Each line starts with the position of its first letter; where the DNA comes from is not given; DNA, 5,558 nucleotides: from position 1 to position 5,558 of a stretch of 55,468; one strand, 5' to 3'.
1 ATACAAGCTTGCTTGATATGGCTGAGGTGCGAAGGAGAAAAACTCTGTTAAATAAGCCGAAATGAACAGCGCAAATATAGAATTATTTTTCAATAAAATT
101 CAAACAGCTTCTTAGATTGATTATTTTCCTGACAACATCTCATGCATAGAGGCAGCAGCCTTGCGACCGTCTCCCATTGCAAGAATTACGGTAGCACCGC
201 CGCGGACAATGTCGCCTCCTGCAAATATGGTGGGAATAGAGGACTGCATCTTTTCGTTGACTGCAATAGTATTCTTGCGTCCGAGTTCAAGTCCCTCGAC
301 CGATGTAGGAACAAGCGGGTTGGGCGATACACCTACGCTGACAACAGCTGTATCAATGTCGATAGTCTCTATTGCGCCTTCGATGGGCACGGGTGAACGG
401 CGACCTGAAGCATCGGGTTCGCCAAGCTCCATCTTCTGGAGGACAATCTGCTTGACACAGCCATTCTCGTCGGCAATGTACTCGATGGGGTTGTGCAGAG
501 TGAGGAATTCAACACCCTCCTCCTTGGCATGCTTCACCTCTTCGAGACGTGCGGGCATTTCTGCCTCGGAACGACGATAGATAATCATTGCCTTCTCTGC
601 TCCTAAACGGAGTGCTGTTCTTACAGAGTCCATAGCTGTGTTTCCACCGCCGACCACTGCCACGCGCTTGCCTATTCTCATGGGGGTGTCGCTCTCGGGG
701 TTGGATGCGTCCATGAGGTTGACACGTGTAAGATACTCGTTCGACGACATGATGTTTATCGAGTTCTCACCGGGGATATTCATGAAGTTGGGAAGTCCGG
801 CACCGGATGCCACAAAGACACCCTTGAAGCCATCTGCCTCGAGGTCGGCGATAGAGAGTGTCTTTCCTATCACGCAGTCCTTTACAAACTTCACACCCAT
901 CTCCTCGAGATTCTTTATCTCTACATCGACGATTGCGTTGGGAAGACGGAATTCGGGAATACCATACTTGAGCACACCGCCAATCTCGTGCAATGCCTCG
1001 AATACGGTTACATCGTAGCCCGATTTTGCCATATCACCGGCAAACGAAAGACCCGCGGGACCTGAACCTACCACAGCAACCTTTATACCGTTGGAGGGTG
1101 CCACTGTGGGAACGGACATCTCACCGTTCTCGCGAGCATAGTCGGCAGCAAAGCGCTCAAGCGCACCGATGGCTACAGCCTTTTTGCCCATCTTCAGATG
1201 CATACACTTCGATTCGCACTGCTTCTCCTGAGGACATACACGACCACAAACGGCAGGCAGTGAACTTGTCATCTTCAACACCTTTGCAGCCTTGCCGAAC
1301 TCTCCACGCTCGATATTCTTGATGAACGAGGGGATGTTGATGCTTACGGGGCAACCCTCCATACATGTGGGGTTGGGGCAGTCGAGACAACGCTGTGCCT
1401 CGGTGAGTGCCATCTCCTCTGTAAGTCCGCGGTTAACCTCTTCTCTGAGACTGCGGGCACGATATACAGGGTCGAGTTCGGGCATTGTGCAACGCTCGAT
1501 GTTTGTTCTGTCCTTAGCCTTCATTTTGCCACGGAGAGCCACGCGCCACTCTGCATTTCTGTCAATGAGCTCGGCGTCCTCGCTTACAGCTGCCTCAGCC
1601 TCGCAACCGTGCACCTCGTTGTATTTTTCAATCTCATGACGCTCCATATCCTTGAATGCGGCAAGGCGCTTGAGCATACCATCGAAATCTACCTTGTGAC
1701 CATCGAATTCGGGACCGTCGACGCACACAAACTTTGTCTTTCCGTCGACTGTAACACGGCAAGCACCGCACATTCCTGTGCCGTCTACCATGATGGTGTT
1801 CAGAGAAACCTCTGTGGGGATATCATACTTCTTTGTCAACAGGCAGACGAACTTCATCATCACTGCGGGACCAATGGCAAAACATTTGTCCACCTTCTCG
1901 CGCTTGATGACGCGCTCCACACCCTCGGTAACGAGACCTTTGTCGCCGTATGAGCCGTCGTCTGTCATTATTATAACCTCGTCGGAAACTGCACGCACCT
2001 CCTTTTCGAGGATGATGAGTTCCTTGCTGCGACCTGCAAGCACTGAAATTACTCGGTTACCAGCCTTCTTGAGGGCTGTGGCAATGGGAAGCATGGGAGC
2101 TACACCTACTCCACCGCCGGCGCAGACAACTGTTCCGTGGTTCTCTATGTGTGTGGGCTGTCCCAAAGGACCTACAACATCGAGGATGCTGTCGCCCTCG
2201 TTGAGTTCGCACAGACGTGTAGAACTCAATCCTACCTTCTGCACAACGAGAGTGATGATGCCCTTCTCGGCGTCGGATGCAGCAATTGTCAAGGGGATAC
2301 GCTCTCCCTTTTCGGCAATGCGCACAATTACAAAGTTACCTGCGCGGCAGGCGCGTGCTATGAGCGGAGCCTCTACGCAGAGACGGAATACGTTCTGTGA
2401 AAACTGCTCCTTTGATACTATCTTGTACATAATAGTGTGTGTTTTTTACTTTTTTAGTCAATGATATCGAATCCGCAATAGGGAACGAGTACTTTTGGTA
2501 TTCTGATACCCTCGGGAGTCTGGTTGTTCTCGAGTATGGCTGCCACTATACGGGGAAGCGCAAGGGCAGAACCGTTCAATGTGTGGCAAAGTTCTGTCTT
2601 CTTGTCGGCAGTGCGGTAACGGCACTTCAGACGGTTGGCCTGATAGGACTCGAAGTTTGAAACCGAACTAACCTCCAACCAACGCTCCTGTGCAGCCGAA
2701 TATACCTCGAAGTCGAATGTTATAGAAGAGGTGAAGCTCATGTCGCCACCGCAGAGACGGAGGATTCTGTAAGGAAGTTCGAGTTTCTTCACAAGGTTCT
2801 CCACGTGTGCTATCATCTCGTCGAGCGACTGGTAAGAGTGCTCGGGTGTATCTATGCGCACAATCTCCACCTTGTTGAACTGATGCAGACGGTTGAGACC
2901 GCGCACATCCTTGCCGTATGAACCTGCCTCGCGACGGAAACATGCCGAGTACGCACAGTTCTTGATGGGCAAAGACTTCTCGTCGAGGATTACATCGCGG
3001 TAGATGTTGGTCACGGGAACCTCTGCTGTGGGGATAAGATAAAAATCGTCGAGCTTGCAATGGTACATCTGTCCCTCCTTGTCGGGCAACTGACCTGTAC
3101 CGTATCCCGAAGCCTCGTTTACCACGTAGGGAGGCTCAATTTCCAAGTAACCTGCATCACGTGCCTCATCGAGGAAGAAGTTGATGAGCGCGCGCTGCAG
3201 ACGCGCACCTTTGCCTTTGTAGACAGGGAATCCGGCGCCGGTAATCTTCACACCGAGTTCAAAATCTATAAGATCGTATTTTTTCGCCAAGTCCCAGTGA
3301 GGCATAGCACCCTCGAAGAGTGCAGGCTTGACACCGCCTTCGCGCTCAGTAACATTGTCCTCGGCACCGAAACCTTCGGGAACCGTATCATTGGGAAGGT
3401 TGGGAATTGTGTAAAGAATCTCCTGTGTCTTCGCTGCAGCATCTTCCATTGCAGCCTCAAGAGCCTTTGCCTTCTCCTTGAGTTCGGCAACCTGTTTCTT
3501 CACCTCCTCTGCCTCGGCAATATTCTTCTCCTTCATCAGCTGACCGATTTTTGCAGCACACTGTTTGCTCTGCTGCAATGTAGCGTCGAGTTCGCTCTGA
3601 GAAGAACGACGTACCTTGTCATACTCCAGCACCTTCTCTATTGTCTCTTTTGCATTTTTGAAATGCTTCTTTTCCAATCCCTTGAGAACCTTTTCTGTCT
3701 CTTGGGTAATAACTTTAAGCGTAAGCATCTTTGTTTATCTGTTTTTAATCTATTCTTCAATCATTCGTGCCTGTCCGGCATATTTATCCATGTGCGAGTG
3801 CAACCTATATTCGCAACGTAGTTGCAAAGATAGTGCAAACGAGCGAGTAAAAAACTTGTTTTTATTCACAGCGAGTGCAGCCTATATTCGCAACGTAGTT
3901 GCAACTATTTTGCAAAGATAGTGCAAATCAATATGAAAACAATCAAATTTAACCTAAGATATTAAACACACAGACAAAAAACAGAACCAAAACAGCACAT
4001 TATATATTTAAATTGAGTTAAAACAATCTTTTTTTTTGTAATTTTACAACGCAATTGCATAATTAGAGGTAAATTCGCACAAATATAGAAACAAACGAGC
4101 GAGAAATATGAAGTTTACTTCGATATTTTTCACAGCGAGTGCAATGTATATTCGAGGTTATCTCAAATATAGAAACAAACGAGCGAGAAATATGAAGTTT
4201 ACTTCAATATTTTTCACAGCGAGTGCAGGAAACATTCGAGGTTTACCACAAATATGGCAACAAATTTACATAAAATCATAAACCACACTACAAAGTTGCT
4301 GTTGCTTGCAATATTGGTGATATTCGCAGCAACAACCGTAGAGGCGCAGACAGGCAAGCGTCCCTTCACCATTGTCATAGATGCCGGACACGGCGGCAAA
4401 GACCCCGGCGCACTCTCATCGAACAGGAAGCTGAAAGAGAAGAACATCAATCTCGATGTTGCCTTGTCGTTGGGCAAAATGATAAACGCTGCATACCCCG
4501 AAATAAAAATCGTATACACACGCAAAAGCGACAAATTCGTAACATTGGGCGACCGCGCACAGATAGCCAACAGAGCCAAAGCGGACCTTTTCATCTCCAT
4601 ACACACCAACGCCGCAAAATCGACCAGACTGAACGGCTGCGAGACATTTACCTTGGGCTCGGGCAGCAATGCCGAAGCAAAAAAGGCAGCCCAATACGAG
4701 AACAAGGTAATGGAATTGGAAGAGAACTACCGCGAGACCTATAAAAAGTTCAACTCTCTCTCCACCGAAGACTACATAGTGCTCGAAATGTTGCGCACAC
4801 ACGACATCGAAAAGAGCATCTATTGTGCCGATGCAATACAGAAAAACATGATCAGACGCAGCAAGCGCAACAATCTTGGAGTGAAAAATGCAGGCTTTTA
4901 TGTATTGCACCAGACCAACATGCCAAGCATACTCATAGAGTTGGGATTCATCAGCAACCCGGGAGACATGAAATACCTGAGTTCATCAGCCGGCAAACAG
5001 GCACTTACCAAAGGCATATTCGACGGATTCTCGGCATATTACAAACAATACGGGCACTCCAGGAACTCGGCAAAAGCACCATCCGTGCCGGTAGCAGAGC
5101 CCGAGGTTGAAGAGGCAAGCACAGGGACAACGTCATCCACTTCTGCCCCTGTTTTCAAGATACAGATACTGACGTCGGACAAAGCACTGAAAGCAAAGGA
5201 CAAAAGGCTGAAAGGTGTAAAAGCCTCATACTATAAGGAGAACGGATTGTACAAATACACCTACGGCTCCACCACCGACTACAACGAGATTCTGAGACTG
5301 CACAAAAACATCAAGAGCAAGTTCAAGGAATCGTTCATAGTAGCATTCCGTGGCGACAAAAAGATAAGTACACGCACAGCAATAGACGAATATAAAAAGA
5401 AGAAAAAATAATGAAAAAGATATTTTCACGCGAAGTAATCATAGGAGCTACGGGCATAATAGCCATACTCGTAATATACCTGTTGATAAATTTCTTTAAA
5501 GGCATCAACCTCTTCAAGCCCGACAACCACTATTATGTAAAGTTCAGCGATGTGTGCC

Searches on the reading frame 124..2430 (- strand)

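Call 74: search_protein_families(library=pfam, proteins=[window:124-2430:-], max_evalue=0.00001)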
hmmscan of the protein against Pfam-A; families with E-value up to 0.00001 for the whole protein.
window:124-2430:- (769 aa): 6 families
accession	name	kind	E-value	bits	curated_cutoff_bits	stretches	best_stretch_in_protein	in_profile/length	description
PF14691.11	Fer4_20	-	8.1e-41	138.8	25.8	1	330-436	6-112/113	Dihydroprymidine dehydrogenase domain II, 4Fe-4S cluster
PF07992.20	Pyr_redox_2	-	2.2e-35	122.9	26.1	1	450-755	2-291/291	Pyridine nucleotide-disulphide oxidoreductase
PF10418.14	DHODB_Fe-S_bind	-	2.6e-14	53.1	23.9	1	211-248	1-41/41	Iron-sulfur cluster binding domain of dihydroorotate dehydrogenase B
PF00070.33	Pyr_redox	-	1.8e-11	44.8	22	0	589-665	1-80/82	Pyridine nucleotide-disulphide oxidoreductase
PF13450.12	NAD_binding_8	-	7.5e-08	33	21.9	1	453-487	1-35/68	NAD(P)-binding Rossmann-like domain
PF13738.12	Pyr_redox_3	-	7.2e-07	29.2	30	0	537-646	127-224/305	Pyridine nucleotide-disulphide oxidoreductase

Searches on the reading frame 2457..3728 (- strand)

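Call 74: search_protein_families(library=pfam, proteins=[window:2457-3728:-], max_evalue=0.00001)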
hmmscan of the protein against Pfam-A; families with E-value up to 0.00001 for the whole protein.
window:2457-3728:- (424 aa): 2 families
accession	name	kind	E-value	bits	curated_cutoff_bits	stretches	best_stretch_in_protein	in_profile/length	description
PF00587.30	tRNA-synt_2b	-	3.3e-34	118.9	29.3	1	227-402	9-179/179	tRNA synthetase class II core domain (G, H, P, S and T)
PF02403.27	Seryl_tRNA_N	-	3e-20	72.9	28.2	1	1-112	1-108/108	Seryl-tRNA synthetase N-terminal domain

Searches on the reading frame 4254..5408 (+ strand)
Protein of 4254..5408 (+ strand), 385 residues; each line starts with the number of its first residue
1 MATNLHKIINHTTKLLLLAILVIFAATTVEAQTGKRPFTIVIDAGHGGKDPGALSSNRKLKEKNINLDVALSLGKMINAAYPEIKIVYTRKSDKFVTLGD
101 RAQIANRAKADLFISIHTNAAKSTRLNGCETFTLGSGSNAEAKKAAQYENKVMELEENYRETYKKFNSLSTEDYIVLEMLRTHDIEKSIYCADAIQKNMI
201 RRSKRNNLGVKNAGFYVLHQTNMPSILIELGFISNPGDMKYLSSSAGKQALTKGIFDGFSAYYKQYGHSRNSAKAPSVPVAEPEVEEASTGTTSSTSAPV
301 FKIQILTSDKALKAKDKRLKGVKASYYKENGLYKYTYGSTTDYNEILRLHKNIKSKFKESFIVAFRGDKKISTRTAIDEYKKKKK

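Call 74: search_protein_families(library=pfam, proteins=[window:4254-5408:+], max_evalue=0.00001)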
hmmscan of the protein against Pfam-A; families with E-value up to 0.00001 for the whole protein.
window:4254-5408:+ (385 aa): 1 family
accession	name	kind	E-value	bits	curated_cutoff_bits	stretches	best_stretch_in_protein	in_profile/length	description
PF01520.23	Amidase_3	-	3.6e-54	183.9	27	1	40-258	1-171/174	N-acetylmuramoyl-L-alanine amidase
